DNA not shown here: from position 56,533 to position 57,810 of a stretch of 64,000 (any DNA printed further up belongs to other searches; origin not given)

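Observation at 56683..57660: Collagen-like (Gly-X-Y)31 secreted protein gene inserted antisense between recC and recB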

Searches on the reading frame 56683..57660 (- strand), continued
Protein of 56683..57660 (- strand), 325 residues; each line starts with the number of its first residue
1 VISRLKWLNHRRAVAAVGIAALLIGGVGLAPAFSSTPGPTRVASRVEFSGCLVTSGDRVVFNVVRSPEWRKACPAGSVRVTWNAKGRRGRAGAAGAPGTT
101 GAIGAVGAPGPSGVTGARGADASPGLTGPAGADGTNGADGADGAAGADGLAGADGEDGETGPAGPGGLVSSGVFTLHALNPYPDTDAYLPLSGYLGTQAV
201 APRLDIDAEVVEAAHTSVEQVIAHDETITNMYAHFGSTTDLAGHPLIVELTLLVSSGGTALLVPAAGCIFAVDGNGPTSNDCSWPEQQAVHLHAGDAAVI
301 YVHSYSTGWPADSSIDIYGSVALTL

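Call 27: find_encoding_contigs(protein=P0011, flank=10000, max_places=3)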
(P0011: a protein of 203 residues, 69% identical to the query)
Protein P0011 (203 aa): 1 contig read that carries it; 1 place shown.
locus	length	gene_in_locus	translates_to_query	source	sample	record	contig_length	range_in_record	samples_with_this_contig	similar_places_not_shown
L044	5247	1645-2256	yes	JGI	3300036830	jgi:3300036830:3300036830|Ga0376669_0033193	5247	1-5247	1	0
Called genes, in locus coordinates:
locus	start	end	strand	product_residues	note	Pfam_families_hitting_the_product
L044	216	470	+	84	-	PF09851:SHOCT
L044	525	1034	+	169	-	PF06897:DUF1269 (weak)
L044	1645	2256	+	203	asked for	PF01391:Collagen (weak)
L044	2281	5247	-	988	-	?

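Call 28: find_encoding_contigs(protein=P0009, flank=10000, max_places=3)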
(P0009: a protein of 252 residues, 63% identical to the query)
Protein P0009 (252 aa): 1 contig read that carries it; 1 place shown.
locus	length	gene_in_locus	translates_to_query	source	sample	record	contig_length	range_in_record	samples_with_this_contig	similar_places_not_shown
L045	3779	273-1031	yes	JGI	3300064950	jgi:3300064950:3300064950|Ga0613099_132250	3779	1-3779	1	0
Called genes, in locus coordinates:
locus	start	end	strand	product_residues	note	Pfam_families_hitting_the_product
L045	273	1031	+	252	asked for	PF01391:Collagen (weak)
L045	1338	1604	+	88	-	PF09851:SHOCT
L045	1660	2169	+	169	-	PF06897:DUF1269 (weak)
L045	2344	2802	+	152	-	PF12900:Pyridox_ox_2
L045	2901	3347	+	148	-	PF12900:Pyridox_ox_2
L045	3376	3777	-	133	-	?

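Call 31: find_encoding_contigs(protein=P0015, flank=10000, max_places=2)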
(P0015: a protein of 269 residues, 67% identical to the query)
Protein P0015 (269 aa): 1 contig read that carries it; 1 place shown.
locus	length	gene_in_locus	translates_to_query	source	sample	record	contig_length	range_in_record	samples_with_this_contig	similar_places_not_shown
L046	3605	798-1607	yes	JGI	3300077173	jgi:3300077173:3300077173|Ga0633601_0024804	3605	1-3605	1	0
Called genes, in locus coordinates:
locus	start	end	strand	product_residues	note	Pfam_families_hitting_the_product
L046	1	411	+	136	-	?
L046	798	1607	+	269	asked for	PF01391:Collagen (weak)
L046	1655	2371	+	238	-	PF11611:DUF4352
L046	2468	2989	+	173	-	PF01243:PNPOx_N, PF12900:Pyridox_ox_2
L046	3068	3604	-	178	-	?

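Call 32: find_encoding_contigs(protein=P0006, flank=10000, max_places=2)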
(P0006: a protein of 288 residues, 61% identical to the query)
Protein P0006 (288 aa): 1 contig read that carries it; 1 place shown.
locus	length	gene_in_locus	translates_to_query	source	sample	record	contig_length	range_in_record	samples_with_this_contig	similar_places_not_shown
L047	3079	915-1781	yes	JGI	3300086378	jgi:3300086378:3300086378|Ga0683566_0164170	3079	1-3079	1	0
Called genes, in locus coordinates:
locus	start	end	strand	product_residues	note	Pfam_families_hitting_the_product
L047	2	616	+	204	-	?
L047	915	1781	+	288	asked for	PF01391:Collagen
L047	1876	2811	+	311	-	PF00890:FAD_binding_2 (faint), PF07992:Pyr_redox_2, PF13738:Pyr_redox_3 (faint)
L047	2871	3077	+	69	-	?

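Call 33: find_encoding_contigs(protein=P0012, flank=10000, max_places=2)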
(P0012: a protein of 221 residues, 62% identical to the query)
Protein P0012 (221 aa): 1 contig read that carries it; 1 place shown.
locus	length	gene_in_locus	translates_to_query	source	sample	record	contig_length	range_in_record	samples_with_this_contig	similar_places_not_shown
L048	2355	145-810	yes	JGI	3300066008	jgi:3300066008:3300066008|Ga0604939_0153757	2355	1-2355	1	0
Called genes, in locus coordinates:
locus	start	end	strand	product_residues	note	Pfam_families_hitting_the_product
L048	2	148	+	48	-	?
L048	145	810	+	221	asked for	PF01391:Collagen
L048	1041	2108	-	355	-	PF08378:NERD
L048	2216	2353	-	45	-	?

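Call 34: find_encoding_contigs(protein=P0002, flank=10000, max_places=2)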
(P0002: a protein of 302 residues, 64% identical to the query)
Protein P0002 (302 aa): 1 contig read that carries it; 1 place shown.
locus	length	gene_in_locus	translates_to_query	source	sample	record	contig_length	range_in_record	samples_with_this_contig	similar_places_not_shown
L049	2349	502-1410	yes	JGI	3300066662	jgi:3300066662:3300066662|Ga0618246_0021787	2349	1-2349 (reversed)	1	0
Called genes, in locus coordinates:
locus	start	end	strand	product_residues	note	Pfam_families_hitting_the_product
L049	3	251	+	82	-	?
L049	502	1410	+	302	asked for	PF01391:Collagen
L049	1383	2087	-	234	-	-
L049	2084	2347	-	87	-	?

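Call 39: search_protein_families(library=pfam, proteins=[L046:3068-3604:-, L046:1-411:+, L047:2-616:+, L047:2871-3077:+, L049:1383-2087:-, L049:3-251:+, L048:1041-2108:-, P0020], max_evalue=0.01)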
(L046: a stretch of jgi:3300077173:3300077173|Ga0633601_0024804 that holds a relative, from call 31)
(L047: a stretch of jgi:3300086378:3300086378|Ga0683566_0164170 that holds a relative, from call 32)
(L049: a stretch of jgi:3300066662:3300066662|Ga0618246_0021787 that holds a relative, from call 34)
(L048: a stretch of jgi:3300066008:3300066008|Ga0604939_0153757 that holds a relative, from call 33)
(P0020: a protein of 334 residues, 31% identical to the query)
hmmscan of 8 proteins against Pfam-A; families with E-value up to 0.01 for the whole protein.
L046:3068-3604:- (178 aa): 2 families
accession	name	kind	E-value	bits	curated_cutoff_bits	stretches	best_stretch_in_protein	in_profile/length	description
PF00293.34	NUDIX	-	5.6e-21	75.4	21.1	1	34-155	2-122/134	NUDIX domain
PF14815.12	NUDIX_4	-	0.00089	19.5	35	1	38-105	1-66/113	NUDIX domain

L046:1-411:+ (136 aa): 1 family
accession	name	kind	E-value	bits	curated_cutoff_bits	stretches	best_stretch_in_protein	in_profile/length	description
PF01850.27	PIN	-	4.2e-11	43.9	23.6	1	7-121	21-118/120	PIN domain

L047:2-616:+ (204 aa): 3 families
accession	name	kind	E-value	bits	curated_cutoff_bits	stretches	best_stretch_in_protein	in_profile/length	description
PF00196.25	GerE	-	2.2e-12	46.9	23.5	1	136-188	3-55/57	Bacterial regulatory proteins, luxR family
PF00563.25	EAL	-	3.2e-12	46.8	31.3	1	2-54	183-235/236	EAL domain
PF13384.12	HTH_23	-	0.00042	20.5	24.6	1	139-170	6-37/50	Homeodomain-like domain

L047:2871-3077:+ (69 aa): 0 families

L049:1383-2087:- (234 aa): 0 families

L049:3-251:+ (82 aa): 0 families

L048:1041-2108:- (355 aa): 2 families
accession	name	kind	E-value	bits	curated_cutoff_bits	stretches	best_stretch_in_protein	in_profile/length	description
PF08378.17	NERD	-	5.7e-16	59.4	22.1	1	43-132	1-91/111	Nuclease-related domain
PF05901.16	Excalibur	-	2.1e-05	25.2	22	1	295-345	4-36/36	Excalibur calcium-binding domain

P0020 (334 aa): 1 family
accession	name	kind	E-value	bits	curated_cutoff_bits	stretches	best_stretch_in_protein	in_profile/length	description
PF01391.23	Collagen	-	2e-24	85.6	27.2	3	82-139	1-58/60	Collagen triple helix repeat (20 copies)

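Call 59: predict_structure(alignment_id=A1)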
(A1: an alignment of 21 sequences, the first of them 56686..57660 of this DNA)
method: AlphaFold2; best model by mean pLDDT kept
length: 325 residues; sequences in the alignment: 21
mean_pLDDT: 55.9   pTM: 0.47
mean pLDDT of the five models: 55.9, 55.3, 53.8, 50.5, 47.6
residues with pLDDT >= 90: 7; 70-90: 119; 50-70: 42; < 50: 157
segments of 3 or more residues with pLDDT < 50: 1-47, 52-70, 83-165, 211-215
pLDDT, mean of each block of 10 residues (from residue 1): 28 25 26 26 42 42 40 55 36 29 30 29 33 32 38 40 56 73 80 69 61 57 83 86 87 78 85 79 77 85 86 83 83
secondary structure, 60 per line:
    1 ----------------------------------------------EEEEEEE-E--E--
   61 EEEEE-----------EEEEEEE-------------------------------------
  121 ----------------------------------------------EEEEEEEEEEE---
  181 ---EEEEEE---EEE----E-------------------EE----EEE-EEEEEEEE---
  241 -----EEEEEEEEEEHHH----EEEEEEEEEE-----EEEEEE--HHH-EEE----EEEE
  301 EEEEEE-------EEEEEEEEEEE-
elements in order: E47-53 E61-65 E77-83 E167-177 E184-189 E193-195 E226-228 E230-237 E246-255 E263-272 E278-283 E290-292 E297-306 E314-324

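Call 70: search_protein_families(library=padloc, proteins=[window:56683-57660:-, L048:1041-2108:-, L007:901-1341:+, L044:525-1034:+, L044:216-470:+], max_evalue=0.001)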
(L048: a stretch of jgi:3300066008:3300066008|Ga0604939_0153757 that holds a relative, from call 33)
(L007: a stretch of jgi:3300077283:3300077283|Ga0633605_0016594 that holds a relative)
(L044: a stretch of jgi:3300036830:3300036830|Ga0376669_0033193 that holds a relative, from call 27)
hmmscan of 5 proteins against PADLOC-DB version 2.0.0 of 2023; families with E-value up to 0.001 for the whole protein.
window:56683-57660:- (325 aa): 0 families

L048:1041-2108:- (355 aa): 0 families

L007:901-1341:+ (146 aa): 0 families

L044:525-1034:+ (169 aa): 0 families

L044:216-470:+ (84 aa): 0 families

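Call 73: search_protein_families(library=phrogs, proteins=[window:56683-57660:-], max_evalue=0.01)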
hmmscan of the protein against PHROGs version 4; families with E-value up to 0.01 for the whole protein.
window:56683-57660:- (325 aa): 23 families
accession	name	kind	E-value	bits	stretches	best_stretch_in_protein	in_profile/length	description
phrog_5073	-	tail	4e-18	66.7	1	81-167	259-345/519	tail fiber protein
phrog_6320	-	tail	8.9e-18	65.4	1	85-167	130-212/745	tail fiber protein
phrog_18350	-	tail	2.5e-13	51.3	1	80-174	105-204/253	tail fiber protein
phrog_8745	-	tail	9e-13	47.4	1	86-167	1389-1479/1803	tail fiber protein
phrog_819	-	tail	9.6e-13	48.2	1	85-171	632-735/1024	tail protein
phrog_1806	-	tail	9.5e-11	42.5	1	84-167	113-197/276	collagen like minor tail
phrog_366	-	tail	3.2e-10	41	1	84-198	307-388/474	tail fiber protein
phrog_29268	-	unknown function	5.4e-09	35.7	1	84-168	425-509/653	-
phrog_26246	-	tail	3.4e-08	34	1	84-168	120-204/329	tail protein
phrog_3420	-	unknown function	1.1e-07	30.8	1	75-169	233-330/929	-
phrog_30509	-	tail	2e-07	31.5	2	95-173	39-117/254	collagen like minor tail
phrog_38766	-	head and packaging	3.8e-07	30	1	88-167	75-157/478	virion structural protein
phrog_26346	-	unknown function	4.3e-07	30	1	91-168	192-266/659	-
phrog_28263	-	tail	4.3e-07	28.5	1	82-169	600-687/1400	tail fiber protein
phrog_36982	-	unknown function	8.9e-07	28.1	1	71-167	566-655/944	-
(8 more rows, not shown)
